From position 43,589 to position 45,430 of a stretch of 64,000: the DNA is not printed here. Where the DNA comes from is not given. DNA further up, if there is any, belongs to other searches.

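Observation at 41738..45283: Coupled exported pair: caspase-like C14 protease with a DUF4384-like tail, plus an uncharacterised 514-aa partner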

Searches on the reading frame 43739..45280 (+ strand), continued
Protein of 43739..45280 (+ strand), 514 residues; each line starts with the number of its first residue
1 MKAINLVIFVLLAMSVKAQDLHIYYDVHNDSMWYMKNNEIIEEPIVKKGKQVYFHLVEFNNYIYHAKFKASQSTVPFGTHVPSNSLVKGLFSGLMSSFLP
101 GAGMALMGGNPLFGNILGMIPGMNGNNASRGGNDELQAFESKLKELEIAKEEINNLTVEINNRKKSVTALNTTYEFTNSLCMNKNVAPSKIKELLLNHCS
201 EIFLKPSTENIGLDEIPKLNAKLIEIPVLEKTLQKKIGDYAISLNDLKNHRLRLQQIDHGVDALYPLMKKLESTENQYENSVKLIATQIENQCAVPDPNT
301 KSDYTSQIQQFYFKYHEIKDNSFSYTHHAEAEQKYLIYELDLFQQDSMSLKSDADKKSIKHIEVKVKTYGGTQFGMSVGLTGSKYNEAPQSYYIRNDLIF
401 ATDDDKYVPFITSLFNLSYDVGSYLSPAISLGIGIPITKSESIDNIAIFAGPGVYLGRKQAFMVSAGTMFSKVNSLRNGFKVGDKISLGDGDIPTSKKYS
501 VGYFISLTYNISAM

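Call 50: search_protein_families(library=pfam, proteins=[L028:6484-8907:+, L028:2711-5617:+, L028:5617-6378:+, L029:2526-6029:-, L029:6078-7082:-, L022:7586-8836:-, L022:5839-6801:-, L022:11463-12392:+, L030:8071-8979:+], max_evalue=0.01)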
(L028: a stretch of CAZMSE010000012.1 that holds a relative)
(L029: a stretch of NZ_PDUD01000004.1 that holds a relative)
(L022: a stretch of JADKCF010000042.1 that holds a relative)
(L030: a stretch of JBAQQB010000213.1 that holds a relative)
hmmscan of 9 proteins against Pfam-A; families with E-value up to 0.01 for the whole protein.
L028:6484-8907:+ (808 aa): 20 families
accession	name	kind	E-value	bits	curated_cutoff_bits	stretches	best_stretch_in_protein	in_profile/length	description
PF07719.23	TPR_2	-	2.4e-35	118.1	27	4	577-607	2-32/34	Tetratricopeptide repeat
PF13431.12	TPR_17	-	1.6e-32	109.5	24.4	4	565-597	2-34/34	Tetratricopeptide repeat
PF00515.34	TPR_1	-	6.1e-29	99.1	27.8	4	577-607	2-32/34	Tetratricopeptide repeat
PF13181.12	TPR_8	-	1.4e-28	97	25.7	4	578-607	3-32/34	Tetratricopeptide repeat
PF13424.12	TPR_12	-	1.6e-22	79.9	30.1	3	544-605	5-74/77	Tetratricopeptide repeat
PF14559.12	TPR_19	-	4.5e-18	65.8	25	2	555-605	4-54/68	Tetratricopeptide repeat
PF13414.12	TPR_11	-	2e-13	50.2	26.8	1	549-587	1-39/42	TPR repeat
PF13428.12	TPR_14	-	2.7e-13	49.6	23.5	0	579-609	4-34/44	Tetratricopeptide repeat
PF13374.12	TPR_10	-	4.8e-13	49.1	27.5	1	578-603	4-29/42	Tetratricopeptide repeat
PF13176.12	TPR_7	-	4.7e-12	45.4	27.9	1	578-604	1-29/36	Tetratricopeptide repeat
PF00656.27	Peptidase_C14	-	2.1e-10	41.1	21.4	1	44-244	3-195/233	Caspase domain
PF13174.12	TPR_6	-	2.8e-08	34.3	26.3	0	577-604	1-28/33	Tetratricopeptide repeat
PF23914.1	TPR_CcmH_CycH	-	2.9e-07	30.9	42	0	548-635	56-146/158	Cytochrome c-type biogenesis protein H TPR domain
PF13432.12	TPR_16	-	5.8e-07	30.3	32.7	2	581-637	2-58/65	Tetratricopeptide repeat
PF12895.13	ANAPC3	-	3.6e-06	27.6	27.2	1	624-704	3-82/82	Anaphase-promoting complex, cyclosome, subunit 3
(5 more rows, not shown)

L028:2711-5617:+ (969 aa): 3 families
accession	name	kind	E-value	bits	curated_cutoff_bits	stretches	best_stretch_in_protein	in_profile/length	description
PF06580.19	His_kinase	-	6e-15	55.7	25.2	1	762-840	2-76/81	Histidine kinase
PF07494.17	Reg_prop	-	2.8e-09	36.5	20.4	1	39-61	1-23/24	Two component regulator propeller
PF02518.31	HATPase_c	-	1.6e-05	25.7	26.4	1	869-965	8-108/111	Histidine kinase-, DNA gyrase B-, and HSP90-like ATPase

L028:5617-6378:+ (254 aa): 2 families
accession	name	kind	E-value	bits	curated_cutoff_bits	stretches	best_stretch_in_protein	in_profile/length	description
PF00072.30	Response_reg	-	1.5e-12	48.1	30.2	1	4-116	2-109/111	Response regulator receiver domain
PF04397.21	LytTR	-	6.5e-09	36.3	22.6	1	153-251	2-97/98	LytTr DNA-binding domain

L029:2526-6029:- (1167 aa): 33 families (the best 25 are shown)
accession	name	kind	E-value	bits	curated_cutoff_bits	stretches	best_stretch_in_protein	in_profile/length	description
PF25173.1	Beta-prop_WDR3_1st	-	5.1e-28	98.5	154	3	417-588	5-162/184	WDR3 first beta-propeller domain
PF25174.1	Beta-prop_THOC3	-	4.8e-25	88.5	305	3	447-577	46-167/272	THOC3 beta-propeller domain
PF00400.38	WD40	-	1e-22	80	27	1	29-59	9-39/39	WD domain, G-beta repeat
PF24814.1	WD40_Prp19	-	7.5e-22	78.1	320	3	474-577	112-215/281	Prp19 WD40 domain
PF24817.1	WD40_WDHD1_1st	-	3.7e-21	76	109.9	2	479-577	70-166/291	WDHD1 first WD40 domain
PF23414.1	Beta-prop_EML_2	-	5.2e-20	72.4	90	3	478-571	23-113/266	Echinoderm microtubule-associated protein second beta-propeller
PF25175.1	Beta-prop_WDR5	-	2.9e-18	66.6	250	2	29-98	50-115/296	WDR5 beta-propeller domain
PF24807.1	WD40_CDC20-Fz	-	4.1e-17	62.8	200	2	479-576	117-217/292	CDC20/Fizzy WD40 domain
PF25168.1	Beta-prop_WDR36-Utp21_2nd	-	4.7e-17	62.7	84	2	29-66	238-275/335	WDR36/Utp21 second beta-propeller domain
PF12894.13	ANAPC4_WD40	-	1.8e-14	54.2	22.9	1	30-69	37-76/91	Anaphase-promoting complex subunit 4 WD40 domain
PF00656.27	Peptidase_C14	-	3.3e-14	53.6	21.4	1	770-1032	5-223/233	Caspase domain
PF25171.1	Beta-prop_WDR36-Utp21_1st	-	1.8e-12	47.7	80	1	478-579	133-233/266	WDR36/Utp21 first beta-propeller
PF24805.1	EIF3I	-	2.1e-12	47.3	200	1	24-72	45-93/324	EIF3I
PF25391.1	WD40_Gbeta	-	3.9e-12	46.3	150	2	28-68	181-221/340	G protein beta WD-40 repeat protein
PF24796.1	WDR55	-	4.8e-12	46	200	1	30-77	52-99/296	WDR55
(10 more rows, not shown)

L029:6078-7082:- (334 aa): 1 family
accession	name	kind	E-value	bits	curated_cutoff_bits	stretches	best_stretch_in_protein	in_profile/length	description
PF06051.17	DUF928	-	0.00016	21.9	26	1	220-318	72-162/184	Domain of Unknown Function (DUF928)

L022:7586-8836:- (416 aa): 18 families
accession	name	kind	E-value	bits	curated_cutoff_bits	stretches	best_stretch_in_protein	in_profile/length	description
PF07719.23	TPR_2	-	6.5e-21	73.1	27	2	155-186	3-34/34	Tetratricopeptide repeat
PF13432.12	TPR_16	-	1.7e-18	67.1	32.7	2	95-153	7-65/65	Tetratricopeptide repeat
PF13428.12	TPR_14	-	6.7e-17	60.7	23.5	0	124-162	6-44/44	Tetratricopeptide repeat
PF00515.34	TPR_1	-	3e-16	58.9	27.8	2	158-186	6-34/34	Tetratricopeptide repeat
PF13424.12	TPR_12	-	1.3e-15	57.8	30.1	3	119-184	3-76/77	Tetratricopeptide repeat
PF13174.12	TPR_6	-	1.8e-11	44.3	26.3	0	91-111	6-26/33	Tetratricopeptide repeat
PF14559.12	TPR_19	-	1.9e-11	44.6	25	2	99-157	5-63/68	Tetratricopeptide repeat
PF13176.12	TPR_7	-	7.2e-11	41.7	27.9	0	124-145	4-26/36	Tetratricopeptide repeat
PF13431.12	TPR_17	-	9.5e-09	35.3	24.4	0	175-205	1-31/34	Tetratricopeptide repeat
PF23914.1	TPR_CcmH_CycH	-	3.3e-08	33.9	42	1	57-151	56-153/158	Cytochrome c-type biogenesis protein H TPR domain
PF13414.12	TPR_11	-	1.7e-06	28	26.8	0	160-185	1-26/42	TPR repeat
PF14938.12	SNAP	-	3.3e-05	23.9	25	0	52-115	123-185/282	Soluble NSF attachment protein, SNAP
PF13181.12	TPR_8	-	8e-05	22.9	25.7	1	89-108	5-24/34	Tetratricopeptide repeat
PF25063.1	ARM_TT21_C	-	8.2e-05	23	35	0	65-184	75-195/209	Tetratricopeptide repeat protein 21 C-terminal ARM domain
PF13371.12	TPR_9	-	0.00015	22.1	35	0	127-186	3-62/73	Tetratricopeptide repeat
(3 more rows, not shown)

L022:5839-6801:- (320 aa): 2 families
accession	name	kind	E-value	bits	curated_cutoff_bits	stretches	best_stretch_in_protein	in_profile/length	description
PF00204.31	DNA_gyraseB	-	7e-32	110.7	27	1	11-143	33-167/173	DNA gyrase B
PF01751.28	Toprim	-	7.8e-15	55.3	23.1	1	186-290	1-92/96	Toprim domain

L022:11463-12392:+ (310 aa): 10 families
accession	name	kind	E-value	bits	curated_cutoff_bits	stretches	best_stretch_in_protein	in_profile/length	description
PF08331.15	QueG_DUF1730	-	3.8e-24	84.8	25.1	1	59-132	1-77/77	Epoxyqueuosine reductase QueG, DUF1730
PF13484.11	Fer4_16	-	7.2e-23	81.6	30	1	185-249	2-66/66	4Fe-4S double cluster binding domain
PF14697.11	Fer4_21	-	1.7e-06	28.5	35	1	176-200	32-57/59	4Fe-4S dicluster domain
PF13237.11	Fer4_10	-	5.4e-06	26.7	25.5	0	182-197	6-21/53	4Fe-4S dicluster domain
PF25160.1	LdpA_Fe-S-bd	-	7.6e-06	26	27.6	1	180-205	23-48/49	LdpA Fe-S cluster-binding domain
PF13187.11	Fer4_9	-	3e-05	24.4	27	0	184-200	36-52/52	4Fe-4S dicluster domain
PF12838.12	Fer4_7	-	9.5e-05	23.2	27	1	185-249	2-51/52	4Fe-4S dicluster domain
PF00037.32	Fer4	-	0.00014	22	21.1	1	182-201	5-24/24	4Fe-4S binding domain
PF13183.11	Fer4_8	-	0.00067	20.6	27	0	179-197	48-66/68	4Fe-4S dicluster domain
PF12798.12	Fer4_3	-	0.006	17.8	27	0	238-249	3-14/15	4Fe-4S binding domain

L030:8071-8979:+ (303 aa): 1 family
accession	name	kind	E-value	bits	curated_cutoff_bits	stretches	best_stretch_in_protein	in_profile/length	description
PF00656.27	Peptidase_C14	-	6.7e-17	62.4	21.4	1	22-287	2-224/233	Caspase domain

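Call 55: find_homologous_proteins(query=P0191)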
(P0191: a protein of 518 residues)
Query P0191 (518 aa): 10 proteins with E <= 0.001 among 8000 candidates.
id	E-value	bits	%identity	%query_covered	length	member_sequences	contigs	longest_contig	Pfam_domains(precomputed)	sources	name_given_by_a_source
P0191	0.0e+0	1145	100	100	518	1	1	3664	-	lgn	-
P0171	4.0e-133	463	45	99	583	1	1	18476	-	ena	-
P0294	1.4e-115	405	38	100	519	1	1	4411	-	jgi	jgi:hypothetical protein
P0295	3.5e-115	404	39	97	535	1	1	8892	-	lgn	-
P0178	5.5e-115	403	40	99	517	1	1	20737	-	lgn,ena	-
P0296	1.1e-105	373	37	99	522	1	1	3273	-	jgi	jgi:hypothetical protein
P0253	1.5e-97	346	40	88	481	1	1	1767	-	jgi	-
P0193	1.1e-89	320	34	99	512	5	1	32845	-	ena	-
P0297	3.9e-84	301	33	99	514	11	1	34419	-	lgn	-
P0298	1.5e-83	300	37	97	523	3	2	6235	-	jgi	jgi:hypothetical protein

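Call 56: find_encoding_contigs(protein=P0297, flank=9000, max_places=1)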
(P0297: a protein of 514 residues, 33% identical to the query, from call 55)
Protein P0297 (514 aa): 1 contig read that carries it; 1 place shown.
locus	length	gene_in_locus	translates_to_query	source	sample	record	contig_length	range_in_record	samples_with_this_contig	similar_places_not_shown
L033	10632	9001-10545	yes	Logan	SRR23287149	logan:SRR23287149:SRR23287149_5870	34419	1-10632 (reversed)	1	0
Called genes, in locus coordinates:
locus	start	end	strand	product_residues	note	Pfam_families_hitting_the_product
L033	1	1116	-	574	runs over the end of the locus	PF14559:TPR_19 (faint)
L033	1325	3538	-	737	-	PF00656:Peptidase_C14, PF00515:TPR_1, PF07719:TPR_2, PF13181:TPR_8 (weak), PF00515:TPR_1, PF07719:TPR_2, PF13371:TPR_9, PF13432:TPR_16, +15 more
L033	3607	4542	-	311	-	-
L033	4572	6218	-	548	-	PF07719:TPR_2 (faint), PF13424:TPR_12 (weak)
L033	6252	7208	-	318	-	-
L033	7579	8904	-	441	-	PF05226:CHASE2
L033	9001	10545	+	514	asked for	-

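Call 57: find_encoding_contigs(protein=P0193, flank=9000, max_places=1)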
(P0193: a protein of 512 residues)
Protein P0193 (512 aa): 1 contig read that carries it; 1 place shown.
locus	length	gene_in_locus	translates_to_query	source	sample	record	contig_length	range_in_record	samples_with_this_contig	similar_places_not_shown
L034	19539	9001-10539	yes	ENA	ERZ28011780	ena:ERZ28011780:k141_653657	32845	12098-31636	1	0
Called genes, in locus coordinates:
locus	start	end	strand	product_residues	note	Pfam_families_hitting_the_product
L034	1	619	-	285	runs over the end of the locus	PF04397:LytTR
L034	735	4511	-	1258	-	PF00657:Lipase_GDSL (weak), PF13472:Lipase_GDSL_2, PF03629:SASA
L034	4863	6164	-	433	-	PF00557:Peptidase_M24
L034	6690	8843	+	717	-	PF13424:TPR_12 (weak), PF17874:TPR_MalT (weak), PF13424:TPR_12, PF17874:TPR_MalT, PF00515:TPR_1 (weak), PF13424:TPR_12, PF07730:HisKA_3, PF02518:HATPase_c, +6 more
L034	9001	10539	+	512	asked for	-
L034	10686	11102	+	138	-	-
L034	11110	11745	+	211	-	PF00072:Response_reg, PF00196:GerE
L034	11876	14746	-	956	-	PF13620:CarboxypepD_reg, PF13715:CarbopepD_reg_2, PF07715:Plug, PF00593:TonB_dep_Rec_b-barrel, PF14905:OMP_b-brl_3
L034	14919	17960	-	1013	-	PF28492:Beta_helix_4, PF18962:Por_Secre_tail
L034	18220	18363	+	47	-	-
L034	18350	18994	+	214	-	-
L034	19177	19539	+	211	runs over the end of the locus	PF00230:MIP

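Call 58: find_encoding_contigs(protein=P0178, flank=9000, max_places=1)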
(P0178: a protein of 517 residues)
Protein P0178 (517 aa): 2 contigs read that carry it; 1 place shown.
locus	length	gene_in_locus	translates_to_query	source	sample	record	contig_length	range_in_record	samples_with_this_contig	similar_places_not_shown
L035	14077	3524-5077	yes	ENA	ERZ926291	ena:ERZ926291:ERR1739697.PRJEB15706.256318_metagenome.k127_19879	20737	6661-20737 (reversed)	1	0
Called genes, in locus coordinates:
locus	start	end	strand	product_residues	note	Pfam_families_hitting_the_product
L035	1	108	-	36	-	?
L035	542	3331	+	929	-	PF00165:HTH_AraC (faint), PF07696:7TMR-DISMED2, PF07695:7TMR-DISM_7TM, PF00512:HisKA, PF02518:HATPase_c, PF00072:Response_reg, PF12833:HTH_18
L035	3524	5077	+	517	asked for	-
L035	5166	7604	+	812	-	PF13431:TPR_17 (faint), PF00656:Peptidase_C14, PF07721:TPR_4 (faint), PF25064:ARM_TT21_5th (faint), PF00515:TPR_1 (weak), PF07719:TPR_2 (weak), PF13432:TPR_16 (weak), PF14559:TPR_19 (weak), +10 more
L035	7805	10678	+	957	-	PF13385:Laminin_G_3, PF02210:Laminin_G_2 (faint), PF13385:Laminin_G_3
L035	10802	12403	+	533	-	PF13181:TPR_8 (faint), PF07719:TPR_2 (faint)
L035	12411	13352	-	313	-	PF00551:Formyl_trans_N, PF02911:Formyl_trans_C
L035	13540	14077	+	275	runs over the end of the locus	PF12146:Hydrolase_4, PF00561:Abhydrolase_1, PF12697:Abhydrolase_6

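Call 73: search_solved_structures(query=A3, max_evalue=10, show_alignments=2)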
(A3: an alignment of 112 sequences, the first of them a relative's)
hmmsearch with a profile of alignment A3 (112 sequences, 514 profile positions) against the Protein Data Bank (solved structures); distinct sequences matched with E-value up to 10: 319 (the best 60 are shown).
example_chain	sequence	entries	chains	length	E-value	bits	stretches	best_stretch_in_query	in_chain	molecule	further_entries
4zry_B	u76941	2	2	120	0.0022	20.2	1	223-324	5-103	Keratin, type II cytoskeletal 1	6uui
3g67_A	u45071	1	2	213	0.0027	19.9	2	227-304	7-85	Methyl-accepting chemotaxis protein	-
3g6b_A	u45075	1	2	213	0.0043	19.2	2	227-304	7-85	Methyl-accepting chemotaxis protein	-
3tnu_B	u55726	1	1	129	0.005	19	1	223-325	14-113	Keratin, type II cytoskeletal 5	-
6dkm_B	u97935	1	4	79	0.005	19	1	224-287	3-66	DHD131_B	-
6pfp_A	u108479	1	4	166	0.0093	18.1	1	219-298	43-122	Myosin-7 fused to GP7 and EB1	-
2vrz_A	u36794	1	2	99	0.012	17.8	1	224-308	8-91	VIRULENCE FACTOR ESXA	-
2vs0_A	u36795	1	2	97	0.013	17.7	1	224-308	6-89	VIRULENCE FACTOR ESXA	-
8qad_A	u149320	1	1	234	0.025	16.7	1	238-320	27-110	sc-apCC-6-LLIA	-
8gji_A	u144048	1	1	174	0.028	16.5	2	228-320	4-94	GCG binder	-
6zff_A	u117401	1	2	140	0.036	16.2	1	221-322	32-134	DNA double-strand break repair Rad50 ATPase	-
8w6e_A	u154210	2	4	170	0.04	16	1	223-296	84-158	HBC599 in complex with wFAP1.1 | wFAP1.1 structure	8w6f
5jdo_B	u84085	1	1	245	0.043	15.9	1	128-304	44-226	Haptoglobin-haemoglobin receptor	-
5jdo_A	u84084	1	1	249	0.044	15.9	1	128-304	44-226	Haptoglobin-haemoglobin receptor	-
6jfv_B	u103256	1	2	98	0.046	15.8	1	244-325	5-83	Keratin, type II cytoskeletal 5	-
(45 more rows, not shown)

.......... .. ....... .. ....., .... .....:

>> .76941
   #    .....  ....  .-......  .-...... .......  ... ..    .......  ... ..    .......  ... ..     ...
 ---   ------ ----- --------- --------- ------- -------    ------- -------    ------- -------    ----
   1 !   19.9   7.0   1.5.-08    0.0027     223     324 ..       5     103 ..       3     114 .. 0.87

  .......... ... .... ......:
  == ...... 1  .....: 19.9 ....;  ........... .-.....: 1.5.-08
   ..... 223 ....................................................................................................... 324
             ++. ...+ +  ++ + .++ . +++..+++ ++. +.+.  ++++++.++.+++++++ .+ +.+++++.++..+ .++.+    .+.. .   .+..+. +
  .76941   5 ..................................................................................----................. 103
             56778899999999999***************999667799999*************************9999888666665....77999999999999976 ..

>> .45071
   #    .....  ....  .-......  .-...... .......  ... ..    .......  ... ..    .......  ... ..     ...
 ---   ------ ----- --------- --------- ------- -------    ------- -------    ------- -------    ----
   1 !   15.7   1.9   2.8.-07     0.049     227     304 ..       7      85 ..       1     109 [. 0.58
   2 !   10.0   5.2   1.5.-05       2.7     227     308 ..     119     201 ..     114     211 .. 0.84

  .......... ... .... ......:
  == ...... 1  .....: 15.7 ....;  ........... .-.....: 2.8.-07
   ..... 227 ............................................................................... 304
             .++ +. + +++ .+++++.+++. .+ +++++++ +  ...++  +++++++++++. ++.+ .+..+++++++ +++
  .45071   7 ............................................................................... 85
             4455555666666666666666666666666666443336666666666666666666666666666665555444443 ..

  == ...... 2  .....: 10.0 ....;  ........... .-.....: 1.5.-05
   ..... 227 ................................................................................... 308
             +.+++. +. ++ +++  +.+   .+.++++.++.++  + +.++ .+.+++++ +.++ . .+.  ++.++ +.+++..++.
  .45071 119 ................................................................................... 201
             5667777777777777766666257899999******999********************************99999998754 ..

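Call 84: find_related_loci(query=A4, collection=metagenome_contigs, flank=7000)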
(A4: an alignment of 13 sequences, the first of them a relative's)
Query A4 (518 aa) in metagenome_contigs; peptide patterns used: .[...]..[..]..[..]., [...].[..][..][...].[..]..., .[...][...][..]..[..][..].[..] (x = any residue, [..] = any of these).
600 stretches matched a pattern (row limit reached: there are more); 16 encode a relative of the query (tblastn E <= 1e-3); 15 distinct loci.
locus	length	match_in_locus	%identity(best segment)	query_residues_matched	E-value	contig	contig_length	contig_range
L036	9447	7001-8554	40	1-514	6e-115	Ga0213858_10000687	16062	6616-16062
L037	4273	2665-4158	36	23-517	1e-93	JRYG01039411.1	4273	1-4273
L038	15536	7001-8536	34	1-514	4e-89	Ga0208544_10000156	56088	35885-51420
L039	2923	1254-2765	32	20-515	8e-90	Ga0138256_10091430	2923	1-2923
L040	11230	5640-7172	33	10-514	4e-81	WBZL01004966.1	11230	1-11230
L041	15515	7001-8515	33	7-514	1e-79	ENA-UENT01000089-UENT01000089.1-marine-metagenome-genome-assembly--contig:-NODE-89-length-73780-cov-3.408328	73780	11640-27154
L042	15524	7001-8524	28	11-514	1e-75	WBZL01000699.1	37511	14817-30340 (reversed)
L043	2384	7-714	49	283-514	3e-70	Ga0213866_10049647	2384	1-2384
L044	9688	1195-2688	32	22-516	1e-76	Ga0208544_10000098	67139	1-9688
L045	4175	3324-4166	30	1-283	1e-35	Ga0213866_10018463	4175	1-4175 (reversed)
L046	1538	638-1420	29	6-260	5e-35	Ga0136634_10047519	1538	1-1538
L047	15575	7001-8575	33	1-517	3e-81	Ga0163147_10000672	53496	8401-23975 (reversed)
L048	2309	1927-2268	33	1-129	2e-13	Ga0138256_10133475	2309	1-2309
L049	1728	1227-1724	26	20-183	2e-12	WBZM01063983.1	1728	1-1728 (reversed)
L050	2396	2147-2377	33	1-79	2e-11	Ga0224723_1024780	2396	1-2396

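Call 95: search_protein_families(library=pfam, proteins=[L003:13995-14933:+, L018:15095-16042:+, L020:14891-15838:+, L023:8209-9141:+, L033:6252-7205:-, L033:3607-4539:-, L029:6078-7082:-, L041:4287-5180:-], max_evalue=1)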
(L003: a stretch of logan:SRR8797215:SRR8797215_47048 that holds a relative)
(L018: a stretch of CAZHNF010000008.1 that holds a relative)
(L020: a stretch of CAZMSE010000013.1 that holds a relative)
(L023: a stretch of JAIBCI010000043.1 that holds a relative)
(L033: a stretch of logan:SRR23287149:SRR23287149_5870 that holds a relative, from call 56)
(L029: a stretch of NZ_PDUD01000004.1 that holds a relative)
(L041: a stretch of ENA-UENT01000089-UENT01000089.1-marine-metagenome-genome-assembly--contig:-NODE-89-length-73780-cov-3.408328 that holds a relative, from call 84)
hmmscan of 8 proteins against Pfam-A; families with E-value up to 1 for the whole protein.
L003:13995-14933:+ (313 aa): 1 family
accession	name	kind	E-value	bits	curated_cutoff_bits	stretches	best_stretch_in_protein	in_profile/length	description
PF25788.1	Ig_Rha78A_N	-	0.12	13.1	27.4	1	190-222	57-89/105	Rha78A-like, N-terminal immunoglobulin domain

L018:15095-16042:+ (316 aa): 1 family
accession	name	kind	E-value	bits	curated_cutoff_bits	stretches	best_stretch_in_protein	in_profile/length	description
PF24311.1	THSD1_D3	-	0.92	9.8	27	0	246-294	43-89/100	THSD1 third Ig-like domain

L020:14891-15838:+ (316 aa): 0 families

L023:8209-9141:+ (311 aa): 0 families

L033:6252-7205:- (317 aa): 1 family
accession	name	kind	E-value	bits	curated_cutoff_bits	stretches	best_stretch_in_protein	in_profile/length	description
PF25474.1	TPR_TmcB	-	0.079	13.3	27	1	275-307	71-103/125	TmcB, TPR repeats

L033:3607-4539:- (310 aa): 3 families
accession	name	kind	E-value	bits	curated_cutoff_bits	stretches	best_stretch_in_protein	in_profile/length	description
PF10220.14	Smg8_Smg9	-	0.035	12.9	22.5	1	20-77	2-58/882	Smg8_Smg9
PF15416.12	DUF4623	-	0.081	11.8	28.9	1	211-286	202-281/450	Domain of unknown function (DUF4623)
PF25788.1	Ig_Rha78A_N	-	0.18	12.5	27.4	1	144-222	10-91/105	Rha78A-like, N-terminal immunoglobulin domain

L029:6078-7082:- (334 aa): 1 family
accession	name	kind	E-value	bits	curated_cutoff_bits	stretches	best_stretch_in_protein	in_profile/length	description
PF06051.17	DUF928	-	0.00016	21.9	26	1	220-318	72-162/184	Domain of Unknown Function (DUF928)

L041:4287-5180:- (298 aa): 3 families
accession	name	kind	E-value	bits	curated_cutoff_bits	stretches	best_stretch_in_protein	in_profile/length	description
PF12899.13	Glyco_hydro_100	-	0.016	14.4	23.6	1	128-168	273-313/435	Alkaline and neutral invertase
PF14559.12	TPR_19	-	0.023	15.5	25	1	257-296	9-48/68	Tetratricopeptide repeat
PF25788.1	Ig_Rha78A_N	-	0.23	12.2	27.4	1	154-208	38-93/105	Rha78A-like, N-terminal immunoglobulin domain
